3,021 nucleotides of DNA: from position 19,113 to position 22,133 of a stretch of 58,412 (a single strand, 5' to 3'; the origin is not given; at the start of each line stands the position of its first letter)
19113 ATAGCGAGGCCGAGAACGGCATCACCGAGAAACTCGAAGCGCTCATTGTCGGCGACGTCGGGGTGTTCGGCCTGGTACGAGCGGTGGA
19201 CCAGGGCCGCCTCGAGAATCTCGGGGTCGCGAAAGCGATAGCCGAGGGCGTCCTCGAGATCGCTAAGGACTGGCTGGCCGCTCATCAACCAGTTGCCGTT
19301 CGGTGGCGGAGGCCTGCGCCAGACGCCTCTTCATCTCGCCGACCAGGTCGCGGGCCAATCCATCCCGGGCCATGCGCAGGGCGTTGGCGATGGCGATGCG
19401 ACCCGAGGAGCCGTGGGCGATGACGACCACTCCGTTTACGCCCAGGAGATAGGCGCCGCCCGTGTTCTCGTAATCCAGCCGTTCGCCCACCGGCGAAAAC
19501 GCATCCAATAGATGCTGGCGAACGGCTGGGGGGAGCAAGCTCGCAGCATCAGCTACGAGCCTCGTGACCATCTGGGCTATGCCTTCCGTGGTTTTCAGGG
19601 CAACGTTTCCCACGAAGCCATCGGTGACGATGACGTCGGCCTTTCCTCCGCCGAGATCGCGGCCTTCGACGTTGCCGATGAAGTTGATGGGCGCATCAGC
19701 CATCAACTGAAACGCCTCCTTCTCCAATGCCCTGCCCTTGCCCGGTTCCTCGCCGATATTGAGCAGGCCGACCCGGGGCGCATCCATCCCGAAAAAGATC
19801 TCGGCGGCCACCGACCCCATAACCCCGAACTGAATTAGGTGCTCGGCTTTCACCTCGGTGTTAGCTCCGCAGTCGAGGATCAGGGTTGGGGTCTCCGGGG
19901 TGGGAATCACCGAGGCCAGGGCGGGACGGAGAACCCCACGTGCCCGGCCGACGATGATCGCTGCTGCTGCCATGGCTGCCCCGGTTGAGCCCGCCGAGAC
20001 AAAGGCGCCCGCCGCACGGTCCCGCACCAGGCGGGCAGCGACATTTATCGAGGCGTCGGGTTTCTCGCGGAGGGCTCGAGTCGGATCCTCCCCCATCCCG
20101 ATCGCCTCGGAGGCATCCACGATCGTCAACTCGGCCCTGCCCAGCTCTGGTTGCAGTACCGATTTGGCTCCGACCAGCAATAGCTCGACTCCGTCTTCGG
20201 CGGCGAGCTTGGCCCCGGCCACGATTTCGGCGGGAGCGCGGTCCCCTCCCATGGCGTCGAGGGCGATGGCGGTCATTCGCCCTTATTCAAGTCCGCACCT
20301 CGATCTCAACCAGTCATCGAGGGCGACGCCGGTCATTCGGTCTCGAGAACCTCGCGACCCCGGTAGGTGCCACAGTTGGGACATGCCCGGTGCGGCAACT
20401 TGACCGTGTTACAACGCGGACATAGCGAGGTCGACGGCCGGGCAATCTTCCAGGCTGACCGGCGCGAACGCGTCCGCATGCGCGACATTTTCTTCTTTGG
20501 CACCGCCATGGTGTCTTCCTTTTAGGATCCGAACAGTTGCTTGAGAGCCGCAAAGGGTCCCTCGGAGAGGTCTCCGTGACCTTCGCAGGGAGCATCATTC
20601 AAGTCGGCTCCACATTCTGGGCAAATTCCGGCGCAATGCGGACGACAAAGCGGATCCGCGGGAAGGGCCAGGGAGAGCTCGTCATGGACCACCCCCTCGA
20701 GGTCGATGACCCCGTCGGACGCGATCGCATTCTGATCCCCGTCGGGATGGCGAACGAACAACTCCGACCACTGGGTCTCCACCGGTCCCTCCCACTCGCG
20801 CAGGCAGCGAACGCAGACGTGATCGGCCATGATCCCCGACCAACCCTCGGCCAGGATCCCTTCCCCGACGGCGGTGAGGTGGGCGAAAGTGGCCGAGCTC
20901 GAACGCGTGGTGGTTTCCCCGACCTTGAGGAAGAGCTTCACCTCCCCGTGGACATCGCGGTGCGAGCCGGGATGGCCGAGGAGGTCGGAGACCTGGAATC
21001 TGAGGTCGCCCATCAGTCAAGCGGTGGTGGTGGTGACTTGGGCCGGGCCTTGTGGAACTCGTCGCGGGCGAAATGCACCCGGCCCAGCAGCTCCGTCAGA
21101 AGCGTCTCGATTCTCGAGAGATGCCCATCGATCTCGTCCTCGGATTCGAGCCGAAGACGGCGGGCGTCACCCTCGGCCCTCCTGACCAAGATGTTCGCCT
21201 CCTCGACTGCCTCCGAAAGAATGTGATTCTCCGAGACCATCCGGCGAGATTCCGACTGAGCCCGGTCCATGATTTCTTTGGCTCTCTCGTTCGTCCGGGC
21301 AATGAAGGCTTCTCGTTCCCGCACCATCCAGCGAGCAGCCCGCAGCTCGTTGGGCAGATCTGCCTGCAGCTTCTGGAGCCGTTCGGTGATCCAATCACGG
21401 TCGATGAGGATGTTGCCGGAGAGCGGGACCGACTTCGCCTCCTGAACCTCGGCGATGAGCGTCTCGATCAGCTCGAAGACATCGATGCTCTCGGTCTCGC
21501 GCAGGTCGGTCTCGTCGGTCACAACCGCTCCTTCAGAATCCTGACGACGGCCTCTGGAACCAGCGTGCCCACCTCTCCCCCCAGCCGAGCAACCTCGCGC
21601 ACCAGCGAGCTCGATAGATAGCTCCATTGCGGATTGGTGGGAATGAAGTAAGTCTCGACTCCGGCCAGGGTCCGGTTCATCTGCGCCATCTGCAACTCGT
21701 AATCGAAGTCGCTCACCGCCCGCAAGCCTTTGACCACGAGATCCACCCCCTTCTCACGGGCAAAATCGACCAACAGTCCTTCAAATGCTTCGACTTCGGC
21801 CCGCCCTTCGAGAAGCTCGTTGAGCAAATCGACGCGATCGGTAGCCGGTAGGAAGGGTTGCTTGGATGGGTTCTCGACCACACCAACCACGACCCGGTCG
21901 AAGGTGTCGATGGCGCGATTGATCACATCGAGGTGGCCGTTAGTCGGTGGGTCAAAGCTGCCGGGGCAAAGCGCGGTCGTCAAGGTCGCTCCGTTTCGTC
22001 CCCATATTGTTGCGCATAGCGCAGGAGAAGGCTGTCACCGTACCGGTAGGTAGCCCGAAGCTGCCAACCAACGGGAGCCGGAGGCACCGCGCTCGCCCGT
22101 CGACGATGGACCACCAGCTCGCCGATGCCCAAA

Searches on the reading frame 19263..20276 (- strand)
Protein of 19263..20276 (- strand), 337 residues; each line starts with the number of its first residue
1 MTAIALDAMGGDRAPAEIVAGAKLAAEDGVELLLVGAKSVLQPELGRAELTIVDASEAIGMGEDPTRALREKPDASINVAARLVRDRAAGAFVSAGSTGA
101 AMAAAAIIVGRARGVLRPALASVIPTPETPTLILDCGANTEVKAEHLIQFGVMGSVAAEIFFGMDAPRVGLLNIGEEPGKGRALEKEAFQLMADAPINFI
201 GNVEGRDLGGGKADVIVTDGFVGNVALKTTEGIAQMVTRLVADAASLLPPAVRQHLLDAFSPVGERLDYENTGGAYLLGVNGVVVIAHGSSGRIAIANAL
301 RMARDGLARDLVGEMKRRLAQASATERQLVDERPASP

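Call 72: search_protein_families(library=pfam, proteins=[window:19263-20276:-], max_evalue=0.01)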
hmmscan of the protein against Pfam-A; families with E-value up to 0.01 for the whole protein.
window:19263-20276:- (337 aa): 1 family
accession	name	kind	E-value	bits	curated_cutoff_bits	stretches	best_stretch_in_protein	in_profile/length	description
PF02504.20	FA_synthesis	-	5.3e-90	302.2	29.1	1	4-307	3-317/324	Fatty acid synthesis protein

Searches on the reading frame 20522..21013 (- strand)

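Call 72: search_protein_families(library=pfam, proteins=[window:20522-21013:-], max_evalue=0.01)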
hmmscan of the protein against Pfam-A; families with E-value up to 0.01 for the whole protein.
window:20522-21013:- (163 aa): 1 family
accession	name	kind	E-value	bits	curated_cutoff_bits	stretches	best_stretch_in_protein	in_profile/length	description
PF02620.22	YceD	-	1e-20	74.4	33.2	1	64-160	10-118/119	Large ribosomal RNA subunit accumulation protein YceD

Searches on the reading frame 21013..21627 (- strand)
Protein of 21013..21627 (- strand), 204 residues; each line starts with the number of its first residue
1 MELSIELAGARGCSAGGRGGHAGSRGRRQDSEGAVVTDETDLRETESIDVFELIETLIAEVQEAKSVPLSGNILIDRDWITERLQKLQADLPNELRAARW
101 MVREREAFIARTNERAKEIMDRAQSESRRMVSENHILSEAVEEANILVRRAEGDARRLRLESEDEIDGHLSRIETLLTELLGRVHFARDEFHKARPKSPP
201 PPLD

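Call 72: search_protein_families(library=pfam, proteins=[window:21013-21627:-], max_evalue=0.01)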
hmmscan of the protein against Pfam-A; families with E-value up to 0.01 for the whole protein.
window:21013-21627:- (204 aa): 1 family
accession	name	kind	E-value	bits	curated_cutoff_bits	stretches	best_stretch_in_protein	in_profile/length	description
PF05683.17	Fumerase_C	-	0.00044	20.1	22.2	0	39-95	20-80/205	Fumarase C-terminus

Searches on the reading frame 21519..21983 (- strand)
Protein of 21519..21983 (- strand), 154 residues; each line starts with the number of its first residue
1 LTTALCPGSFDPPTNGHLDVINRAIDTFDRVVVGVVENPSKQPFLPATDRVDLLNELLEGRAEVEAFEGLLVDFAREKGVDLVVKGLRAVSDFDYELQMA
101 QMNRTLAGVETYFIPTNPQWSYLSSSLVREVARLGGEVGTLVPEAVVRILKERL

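Call 72: search_protein_families(library=pfam, proteins=[window:21519-21983:-], max_evalue=0.01)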
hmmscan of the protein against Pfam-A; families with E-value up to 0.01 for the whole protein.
window:21519-21983:- (154 aa): 1 family
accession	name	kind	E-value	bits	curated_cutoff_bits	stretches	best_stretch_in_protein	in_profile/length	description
PF01467.32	CTP_transf_like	-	1.1e-25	90.9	21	1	5-130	1-132/133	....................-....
